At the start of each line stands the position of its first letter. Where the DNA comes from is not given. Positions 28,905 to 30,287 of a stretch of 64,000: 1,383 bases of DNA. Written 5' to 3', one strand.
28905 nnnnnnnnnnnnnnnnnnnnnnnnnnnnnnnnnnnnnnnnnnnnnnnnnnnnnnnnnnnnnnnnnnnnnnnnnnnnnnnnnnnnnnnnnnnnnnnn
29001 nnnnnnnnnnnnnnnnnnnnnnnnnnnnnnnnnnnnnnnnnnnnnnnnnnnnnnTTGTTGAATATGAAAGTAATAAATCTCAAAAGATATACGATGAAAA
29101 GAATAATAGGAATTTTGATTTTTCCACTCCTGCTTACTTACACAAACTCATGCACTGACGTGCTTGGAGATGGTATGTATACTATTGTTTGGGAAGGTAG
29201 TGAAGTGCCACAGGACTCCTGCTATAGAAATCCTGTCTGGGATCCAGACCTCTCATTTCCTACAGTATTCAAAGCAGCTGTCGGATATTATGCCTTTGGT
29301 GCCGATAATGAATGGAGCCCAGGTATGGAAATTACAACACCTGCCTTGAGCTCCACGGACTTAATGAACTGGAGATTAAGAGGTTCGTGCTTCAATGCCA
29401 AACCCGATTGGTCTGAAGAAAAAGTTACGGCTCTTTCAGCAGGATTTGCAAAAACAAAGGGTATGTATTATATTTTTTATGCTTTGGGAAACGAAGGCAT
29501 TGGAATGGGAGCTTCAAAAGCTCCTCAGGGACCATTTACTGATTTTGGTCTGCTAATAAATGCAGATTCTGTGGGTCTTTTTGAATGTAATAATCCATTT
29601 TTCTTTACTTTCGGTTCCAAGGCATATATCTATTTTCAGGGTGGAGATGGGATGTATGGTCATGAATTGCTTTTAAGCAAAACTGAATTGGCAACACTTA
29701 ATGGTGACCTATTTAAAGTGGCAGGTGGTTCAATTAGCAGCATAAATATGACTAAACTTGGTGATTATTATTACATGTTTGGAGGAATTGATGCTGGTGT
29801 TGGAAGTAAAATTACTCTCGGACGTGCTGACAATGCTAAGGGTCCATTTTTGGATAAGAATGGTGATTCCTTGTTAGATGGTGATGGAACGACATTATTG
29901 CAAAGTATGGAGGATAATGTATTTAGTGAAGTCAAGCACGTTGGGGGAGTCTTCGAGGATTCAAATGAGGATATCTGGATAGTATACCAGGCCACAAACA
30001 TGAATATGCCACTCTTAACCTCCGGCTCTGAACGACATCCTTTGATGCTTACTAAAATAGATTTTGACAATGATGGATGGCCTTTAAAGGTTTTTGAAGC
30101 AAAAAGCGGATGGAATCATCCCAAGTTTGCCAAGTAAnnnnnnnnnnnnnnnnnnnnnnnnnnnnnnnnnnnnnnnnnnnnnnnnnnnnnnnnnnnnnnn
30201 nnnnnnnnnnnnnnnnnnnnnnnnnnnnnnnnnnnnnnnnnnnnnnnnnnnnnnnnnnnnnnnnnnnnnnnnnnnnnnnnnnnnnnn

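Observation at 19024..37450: Furanoside-specialist PUL combining GH43s, a GH93-like enzyme, GH5_13-like and a T9SS cassette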

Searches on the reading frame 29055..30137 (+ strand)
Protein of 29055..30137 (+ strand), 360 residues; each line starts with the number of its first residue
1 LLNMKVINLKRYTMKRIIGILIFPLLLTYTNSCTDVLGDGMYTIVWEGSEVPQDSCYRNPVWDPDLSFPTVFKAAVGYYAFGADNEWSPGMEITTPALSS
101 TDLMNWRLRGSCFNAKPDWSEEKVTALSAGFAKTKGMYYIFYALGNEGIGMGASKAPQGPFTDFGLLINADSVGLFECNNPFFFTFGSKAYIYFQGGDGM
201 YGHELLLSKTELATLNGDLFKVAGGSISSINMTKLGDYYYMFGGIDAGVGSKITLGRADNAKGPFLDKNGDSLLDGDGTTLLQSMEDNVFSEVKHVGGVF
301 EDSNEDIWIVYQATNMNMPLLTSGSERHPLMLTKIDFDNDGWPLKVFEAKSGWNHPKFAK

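Call 3: search_protein_families(library=pfam, proteins=[window:29055-30137:+], max_evalue=0.01)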
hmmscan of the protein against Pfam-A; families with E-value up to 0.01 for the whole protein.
window:29055-30137:+ (360 aa): 1 family
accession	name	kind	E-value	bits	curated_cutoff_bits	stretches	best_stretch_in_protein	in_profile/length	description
PF04616.20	Glyco_hydro_43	-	1.6e-24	87.2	32.2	1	57-343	1-288/288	Glycosyl hydrolases family 43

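Call 5: search_solved_structures(query=window:29055-30137:+, max_evalue=0.001)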
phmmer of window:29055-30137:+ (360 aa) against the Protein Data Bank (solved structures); distinct sequences matched with E-value up to 0.001: 22.
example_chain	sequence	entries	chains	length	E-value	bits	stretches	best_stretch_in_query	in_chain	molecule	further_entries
1uv4_A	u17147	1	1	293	7e-12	48.3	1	66-286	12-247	ARABINAN-ENDO 1,5-ALPHA-L-ARABINASE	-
5a8c_A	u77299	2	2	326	6.7e-11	45.1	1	83-259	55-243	CARBOHYDRATE BINDING FAMILY 6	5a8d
6b7k_A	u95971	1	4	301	2.5e-09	39.9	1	66-286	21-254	Endo-alpha-(1->5)-L-arabinanase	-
6a8i_A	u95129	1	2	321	8.2e-09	38.2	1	92-287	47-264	endo-alpha-(1->5)-L-arabinanase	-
6a8h_A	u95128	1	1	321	3.9e-08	36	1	99-287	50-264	endo-alpha-(1->5)-L-arabinanase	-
1wl7_A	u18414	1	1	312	4.4e-08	35.8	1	92-286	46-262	arabinanase-TS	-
4nov_A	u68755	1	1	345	6.4e-08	35.3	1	98-198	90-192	Xylosidase/arabinofuranosidase Xsa43E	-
3cu9_A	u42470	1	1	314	1.1e-07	34.5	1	92-283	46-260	Intracellular arabinanase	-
3d5y_A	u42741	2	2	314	1.1e-07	34.5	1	92-283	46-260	Intracellular arabinanase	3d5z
6f1g_A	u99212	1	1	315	1.1e-07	34.5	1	92-283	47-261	Intracellular endo-alpha-(1->5)-L-arabinanase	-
3d60_A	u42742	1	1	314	1.1e-07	34.4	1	99-283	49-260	Intracellular arabinanase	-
1gye_B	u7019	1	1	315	1.5e-07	34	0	222-285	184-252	ARABINAN ENDO-1,5-ALPHA-L-ARABINOSIDASE A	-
1gyh_A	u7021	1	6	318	1.7e-07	33.8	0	222-285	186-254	ARABINAN ENDO-1,5-ALPHA-L-ARABINOSIDASE A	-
1gyd_B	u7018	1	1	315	1.8e-07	33.8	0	222-285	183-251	ARABINAN ENDO-1,5-ALPHA-L-ARABINOSIDASE A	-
3d61_A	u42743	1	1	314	3.3e-07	32.9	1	92-283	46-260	Intracellular arabinanase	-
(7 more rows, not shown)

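Call 9: search_protein_families(library=ncbifam, proteins=[window:29055-30137:+], max_evalue=0.01)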
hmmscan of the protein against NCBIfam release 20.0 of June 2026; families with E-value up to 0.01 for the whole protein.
window:29055-30137:+ (360 aa): 4 families
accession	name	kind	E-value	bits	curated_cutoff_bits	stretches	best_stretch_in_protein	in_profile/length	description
NF053747.1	NdoAlphArabAbnA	equivalog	1.5e-11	44.2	480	1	66-343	31-308/310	arabinan endo-1,5-alpha-L-arabinosidase AbnA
NF053746.1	NdoAlphArabAbnB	equivalog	2.2e-05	23.5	750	1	233-282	206-258/446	arabinan endo-1,5-alpha-L-arabinosidase AbnB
NF049888.1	AlphArabdaseBT0367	equivalog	3e-05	22.8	800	1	100-353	87-365/486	arabinan endo-1,5-alpha-L-arabinosidase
NF049889.1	AlphArabdaseBT0360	equivalog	4.5e-05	22.2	600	0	69-128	170-232/639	arabinan endo-1,5-alpha-L-arabinosidase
